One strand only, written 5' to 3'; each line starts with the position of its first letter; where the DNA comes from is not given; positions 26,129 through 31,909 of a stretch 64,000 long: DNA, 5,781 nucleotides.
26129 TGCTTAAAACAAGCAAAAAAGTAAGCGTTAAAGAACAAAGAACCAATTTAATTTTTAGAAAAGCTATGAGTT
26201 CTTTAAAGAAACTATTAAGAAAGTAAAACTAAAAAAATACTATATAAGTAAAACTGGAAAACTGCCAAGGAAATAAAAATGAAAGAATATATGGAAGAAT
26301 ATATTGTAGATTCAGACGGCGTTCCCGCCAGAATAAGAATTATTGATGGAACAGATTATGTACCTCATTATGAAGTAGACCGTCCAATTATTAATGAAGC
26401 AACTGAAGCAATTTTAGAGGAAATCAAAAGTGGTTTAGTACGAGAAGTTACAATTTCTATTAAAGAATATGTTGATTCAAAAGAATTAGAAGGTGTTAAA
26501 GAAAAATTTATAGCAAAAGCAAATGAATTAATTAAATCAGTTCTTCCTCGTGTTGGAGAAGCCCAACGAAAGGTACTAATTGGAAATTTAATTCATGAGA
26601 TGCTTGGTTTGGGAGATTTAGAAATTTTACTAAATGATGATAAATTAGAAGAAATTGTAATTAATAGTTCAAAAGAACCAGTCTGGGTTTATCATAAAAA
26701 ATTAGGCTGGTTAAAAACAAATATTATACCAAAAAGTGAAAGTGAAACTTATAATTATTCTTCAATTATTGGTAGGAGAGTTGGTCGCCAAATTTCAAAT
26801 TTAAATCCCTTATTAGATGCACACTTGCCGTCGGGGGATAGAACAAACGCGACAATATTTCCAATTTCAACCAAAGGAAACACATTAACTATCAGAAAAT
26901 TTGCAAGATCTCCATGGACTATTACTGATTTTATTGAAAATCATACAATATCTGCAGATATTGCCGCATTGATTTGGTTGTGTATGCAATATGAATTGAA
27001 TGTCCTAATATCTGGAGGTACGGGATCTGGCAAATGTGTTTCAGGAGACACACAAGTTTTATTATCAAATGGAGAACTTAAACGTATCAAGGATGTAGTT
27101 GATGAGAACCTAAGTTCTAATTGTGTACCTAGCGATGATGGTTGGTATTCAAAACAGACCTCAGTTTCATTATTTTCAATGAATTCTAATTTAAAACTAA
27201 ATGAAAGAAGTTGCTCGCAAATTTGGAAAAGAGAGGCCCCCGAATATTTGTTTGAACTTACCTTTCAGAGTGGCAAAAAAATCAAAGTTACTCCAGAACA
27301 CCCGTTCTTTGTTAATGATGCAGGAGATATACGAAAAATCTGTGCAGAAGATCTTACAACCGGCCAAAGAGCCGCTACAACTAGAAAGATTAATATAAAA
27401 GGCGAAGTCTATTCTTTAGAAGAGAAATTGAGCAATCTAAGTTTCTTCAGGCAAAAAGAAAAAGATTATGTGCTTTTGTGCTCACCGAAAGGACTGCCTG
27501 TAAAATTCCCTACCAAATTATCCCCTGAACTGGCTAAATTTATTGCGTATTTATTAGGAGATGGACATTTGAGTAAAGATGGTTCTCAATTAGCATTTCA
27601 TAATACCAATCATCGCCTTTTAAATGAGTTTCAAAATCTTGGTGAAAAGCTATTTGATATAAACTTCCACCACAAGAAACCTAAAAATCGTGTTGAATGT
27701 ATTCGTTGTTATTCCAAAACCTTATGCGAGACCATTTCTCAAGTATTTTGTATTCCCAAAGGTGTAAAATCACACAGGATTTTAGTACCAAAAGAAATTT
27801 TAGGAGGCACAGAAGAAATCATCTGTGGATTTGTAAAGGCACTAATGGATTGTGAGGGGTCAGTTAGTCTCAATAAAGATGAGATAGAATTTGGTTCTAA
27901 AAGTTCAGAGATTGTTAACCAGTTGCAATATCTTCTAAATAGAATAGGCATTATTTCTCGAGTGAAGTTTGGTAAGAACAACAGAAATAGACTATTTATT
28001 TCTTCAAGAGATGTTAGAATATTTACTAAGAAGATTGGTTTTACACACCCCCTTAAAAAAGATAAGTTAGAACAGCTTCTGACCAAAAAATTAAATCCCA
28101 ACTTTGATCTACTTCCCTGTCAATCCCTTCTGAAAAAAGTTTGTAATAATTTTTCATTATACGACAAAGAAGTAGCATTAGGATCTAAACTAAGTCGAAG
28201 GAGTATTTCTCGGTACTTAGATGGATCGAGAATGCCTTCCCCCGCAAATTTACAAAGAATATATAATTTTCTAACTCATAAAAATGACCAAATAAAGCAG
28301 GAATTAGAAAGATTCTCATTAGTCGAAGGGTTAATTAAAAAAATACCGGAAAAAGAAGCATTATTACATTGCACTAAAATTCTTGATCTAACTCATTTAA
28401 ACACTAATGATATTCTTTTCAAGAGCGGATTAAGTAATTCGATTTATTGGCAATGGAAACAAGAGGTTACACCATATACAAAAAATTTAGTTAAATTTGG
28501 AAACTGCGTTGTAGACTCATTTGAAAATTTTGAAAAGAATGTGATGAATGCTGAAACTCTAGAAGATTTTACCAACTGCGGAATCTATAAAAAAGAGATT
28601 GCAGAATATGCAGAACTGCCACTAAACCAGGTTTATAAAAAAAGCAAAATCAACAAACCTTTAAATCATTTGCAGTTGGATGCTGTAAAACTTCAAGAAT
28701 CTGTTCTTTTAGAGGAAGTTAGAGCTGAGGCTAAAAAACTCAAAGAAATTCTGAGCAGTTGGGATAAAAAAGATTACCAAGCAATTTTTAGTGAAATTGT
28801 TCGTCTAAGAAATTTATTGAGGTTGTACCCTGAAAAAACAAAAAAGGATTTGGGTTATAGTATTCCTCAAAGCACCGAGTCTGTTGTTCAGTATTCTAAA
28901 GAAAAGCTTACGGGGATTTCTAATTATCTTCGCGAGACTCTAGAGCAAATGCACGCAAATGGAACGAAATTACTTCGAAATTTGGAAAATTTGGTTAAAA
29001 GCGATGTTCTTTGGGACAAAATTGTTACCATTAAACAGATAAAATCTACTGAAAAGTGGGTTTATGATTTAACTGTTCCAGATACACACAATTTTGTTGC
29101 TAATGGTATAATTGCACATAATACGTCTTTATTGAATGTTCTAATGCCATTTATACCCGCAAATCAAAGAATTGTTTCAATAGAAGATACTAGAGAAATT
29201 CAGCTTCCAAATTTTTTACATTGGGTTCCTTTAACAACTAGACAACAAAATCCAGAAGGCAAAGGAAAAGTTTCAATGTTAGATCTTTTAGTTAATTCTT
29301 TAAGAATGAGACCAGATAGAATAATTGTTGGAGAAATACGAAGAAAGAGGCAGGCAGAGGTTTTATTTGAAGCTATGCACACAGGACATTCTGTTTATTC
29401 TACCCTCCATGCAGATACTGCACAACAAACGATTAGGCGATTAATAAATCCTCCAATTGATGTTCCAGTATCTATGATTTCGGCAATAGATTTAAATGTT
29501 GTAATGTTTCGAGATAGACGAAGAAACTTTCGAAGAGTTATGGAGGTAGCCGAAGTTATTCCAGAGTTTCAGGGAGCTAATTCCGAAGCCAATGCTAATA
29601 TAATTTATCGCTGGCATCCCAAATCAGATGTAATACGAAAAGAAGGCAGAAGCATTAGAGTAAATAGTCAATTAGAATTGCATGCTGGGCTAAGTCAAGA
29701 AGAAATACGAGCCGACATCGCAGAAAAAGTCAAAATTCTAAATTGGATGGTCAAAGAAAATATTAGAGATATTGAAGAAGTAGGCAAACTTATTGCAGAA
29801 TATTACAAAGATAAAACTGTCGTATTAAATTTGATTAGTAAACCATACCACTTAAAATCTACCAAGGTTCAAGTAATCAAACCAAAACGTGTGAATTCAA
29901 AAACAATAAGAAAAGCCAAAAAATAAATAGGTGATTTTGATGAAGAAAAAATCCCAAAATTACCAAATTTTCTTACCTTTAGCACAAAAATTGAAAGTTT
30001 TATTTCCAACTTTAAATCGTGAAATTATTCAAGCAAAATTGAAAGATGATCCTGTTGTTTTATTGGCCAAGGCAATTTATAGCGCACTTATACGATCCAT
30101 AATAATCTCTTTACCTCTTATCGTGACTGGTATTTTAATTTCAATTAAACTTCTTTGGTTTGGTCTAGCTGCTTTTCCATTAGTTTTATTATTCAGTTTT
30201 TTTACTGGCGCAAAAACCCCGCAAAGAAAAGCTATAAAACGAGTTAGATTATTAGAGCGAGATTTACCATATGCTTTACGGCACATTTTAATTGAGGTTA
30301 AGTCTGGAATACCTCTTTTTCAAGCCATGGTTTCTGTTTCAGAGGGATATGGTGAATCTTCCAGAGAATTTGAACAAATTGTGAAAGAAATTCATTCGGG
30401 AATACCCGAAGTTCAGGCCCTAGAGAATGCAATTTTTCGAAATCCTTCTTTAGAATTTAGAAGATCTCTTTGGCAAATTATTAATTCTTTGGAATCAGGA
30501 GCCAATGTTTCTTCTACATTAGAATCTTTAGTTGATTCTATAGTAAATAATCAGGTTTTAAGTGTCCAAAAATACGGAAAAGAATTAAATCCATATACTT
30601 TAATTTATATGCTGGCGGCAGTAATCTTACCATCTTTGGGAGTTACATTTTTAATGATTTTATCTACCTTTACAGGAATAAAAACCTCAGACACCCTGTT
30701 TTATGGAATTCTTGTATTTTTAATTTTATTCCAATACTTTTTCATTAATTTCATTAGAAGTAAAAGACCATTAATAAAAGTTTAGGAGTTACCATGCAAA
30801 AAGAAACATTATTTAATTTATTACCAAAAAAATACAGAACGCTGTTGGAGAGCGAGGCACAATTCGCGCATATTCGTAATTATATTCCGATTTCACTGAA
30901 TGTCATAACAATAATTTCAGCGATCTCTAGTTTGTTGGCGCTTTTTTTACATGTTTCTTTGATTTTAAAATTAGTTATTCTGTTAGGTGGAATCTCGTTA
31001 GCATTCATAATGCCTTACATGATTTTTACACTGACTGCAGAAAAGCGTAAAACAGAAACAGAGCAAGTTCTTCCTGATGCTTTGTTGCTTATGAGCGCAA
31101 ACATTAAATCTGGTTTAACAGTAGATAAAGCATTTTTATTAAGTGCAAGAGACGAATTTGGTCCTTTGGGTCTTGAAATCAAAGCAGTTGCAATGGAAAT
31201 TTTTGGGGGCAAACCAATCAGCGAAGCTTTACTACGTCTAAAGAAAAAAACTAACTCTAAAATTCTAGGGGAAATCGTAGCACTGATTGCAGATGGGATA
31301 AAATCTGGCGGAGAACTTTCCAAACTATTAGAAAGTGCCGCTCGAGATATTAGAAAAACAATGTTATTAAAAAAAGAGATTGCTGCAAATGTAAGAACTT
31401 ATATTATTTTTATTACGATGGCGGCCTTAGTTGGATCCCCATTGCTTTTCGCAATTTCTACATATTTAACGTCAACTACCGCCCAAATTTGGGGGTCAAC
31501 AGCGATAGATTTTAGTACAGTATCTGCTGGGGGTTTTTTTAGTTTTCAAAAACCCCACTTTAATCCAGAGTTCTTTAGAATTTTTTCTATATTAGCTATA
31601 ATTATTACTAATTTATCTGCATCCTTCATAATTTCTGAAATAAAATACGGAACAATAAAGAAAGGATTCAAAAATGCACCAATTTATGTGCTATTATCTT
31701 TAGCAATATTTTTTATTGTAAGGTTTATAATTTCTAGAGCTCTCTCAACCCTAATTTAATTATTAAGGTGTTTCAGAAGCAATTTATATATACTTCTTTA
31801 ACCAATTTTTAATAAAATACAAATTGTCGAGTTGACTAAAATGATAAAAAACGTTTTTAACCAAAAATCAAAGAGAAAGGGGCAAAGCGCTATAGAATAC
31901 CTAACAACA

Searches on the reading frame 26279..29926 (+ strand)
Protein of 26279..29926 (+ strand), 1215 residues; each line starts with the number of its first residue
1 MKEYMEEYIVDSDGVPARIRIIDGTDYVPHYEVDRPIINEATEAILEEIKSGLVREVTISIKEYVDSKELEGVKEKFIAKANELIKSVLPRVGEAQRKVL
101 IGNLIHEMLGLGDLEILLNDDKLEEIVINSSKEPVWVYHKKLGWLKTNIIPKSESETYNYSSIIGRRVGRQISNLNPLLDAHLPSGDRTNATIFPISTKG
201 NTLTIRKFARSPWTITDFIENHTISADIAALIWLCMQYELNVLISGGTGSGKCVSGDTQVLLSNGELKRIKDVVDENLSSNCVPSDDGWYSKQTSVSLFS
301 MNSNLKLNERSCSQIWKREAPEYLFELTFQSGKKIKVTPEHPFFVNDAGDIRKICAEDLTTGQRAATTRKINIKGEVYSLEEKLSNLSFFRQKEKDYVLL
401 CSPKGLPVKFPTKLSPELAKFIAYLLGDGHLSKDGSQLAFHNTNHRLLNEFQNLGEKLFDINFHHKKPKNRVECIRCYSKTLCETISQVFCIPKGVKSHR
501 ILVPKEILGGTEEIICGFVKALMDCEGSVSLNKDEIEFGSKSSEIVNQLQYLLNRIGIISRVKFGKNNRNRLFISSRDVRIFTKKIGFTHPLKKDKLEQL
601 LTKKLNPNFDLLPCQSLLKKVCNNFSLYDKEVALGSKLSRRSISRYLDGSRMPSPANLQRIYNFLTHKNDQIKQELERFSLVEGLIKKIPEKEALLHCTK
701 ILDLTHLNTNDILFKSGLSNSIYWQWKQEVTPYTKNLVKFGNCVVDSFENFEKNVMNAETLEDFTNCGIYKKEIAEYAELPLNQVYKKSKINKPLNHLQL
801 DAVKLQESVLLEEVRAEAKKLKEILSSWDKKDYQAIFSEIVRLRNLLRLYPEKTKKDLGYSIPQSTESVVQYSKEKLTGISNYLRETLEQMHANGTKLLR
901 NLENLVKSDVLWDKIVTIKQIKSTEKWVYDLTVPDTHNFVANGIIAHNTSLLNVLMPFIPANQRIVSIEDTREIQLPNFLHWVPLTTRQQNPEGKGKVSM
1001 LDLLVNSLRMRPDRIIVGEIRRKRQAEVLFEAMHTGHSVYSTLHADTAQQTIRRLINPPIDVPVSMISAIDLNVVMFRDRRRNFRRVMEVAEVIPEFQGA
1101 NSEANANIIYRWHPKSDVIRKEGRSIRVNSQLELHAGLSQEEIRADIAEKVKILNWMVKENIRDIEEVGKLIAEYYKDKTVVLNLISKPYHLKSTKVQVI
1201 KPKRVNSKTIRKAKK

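Call 12: search_protein_families(library=pfam, proteins=[window:26279-29926:+], max_evalue=0.01)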
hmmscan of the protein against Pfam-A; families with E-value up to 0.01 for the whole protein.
window:26279-29926:+ (1215 aa): 5 families
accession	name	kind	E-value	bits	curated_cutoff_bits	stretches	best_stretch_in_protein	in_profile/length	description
PF00437.27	T2SSE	-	4.5e-31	108.3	24.9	2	949-1057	156-257/370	Type II/IV secretion system protein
PF14890.11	Intein_splicing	-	5.6e-28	98.1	35.8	1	261-948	2-155/155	Intein splicing domain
PF14528.11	LAGLIDADG_3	-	2.5e-18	66.5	22.5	1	515-587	3-82/82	LAGLIDADG-like domain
PF08517.17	AXH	-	0.00044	21.2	33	1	258-349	5-85/116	Ataxin-1 and HBP1 module (AXH)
PF01381.28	HTH_3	-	0.0017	18.8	23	1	630-661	13-44/55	Helix-turn-helix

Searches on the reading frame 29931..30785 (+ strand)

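Call 12: search_protein_families(library=pfam, proteins=[window:29931-30785:+], max_evalue=0.01)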
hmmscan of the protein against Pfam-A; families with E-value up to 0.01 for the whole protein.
window:29931-30785:+ (284 aa): 1 family
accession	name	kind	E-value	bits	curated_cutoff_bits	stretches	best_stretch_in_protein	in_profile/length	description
PF00482.28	T2SSF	-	3.5e-15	56.5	25.2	1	115-238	1-122/125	Type II secretion system (T2SS), protein F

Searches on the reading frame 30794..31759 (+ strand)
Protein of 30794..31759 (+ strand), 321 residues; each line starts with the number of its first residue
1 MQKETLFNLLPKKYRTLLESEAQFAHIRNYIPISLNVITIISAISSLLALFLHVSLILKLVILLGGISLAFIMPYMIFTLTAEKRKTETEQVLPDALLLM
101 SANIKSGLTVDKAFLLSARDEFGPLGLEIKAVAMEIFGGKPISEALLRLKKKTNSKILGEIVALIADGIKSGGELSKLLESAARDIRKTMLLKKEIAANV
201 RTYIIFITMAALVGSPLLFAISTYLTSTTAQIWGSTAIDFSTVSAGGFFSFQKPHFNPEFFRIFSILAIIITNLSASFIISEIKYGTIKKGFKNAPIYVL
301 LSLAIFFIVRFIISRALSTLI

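Call 12: search_protein_families(library=pfam, proteins=[window:30794-31759:+], max_evalue=0.01)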
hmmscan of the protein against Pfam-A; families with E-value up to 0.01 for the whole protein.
window:30794-31759:+ (321 aa): 1 family
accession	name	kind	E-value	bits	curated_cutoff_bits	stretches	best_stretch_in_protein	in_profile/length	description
PF00482.28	T2SSF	-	1.8e-16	60.7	25.2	1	97-221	2-123/125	Type II secretion system (T2SS), protein F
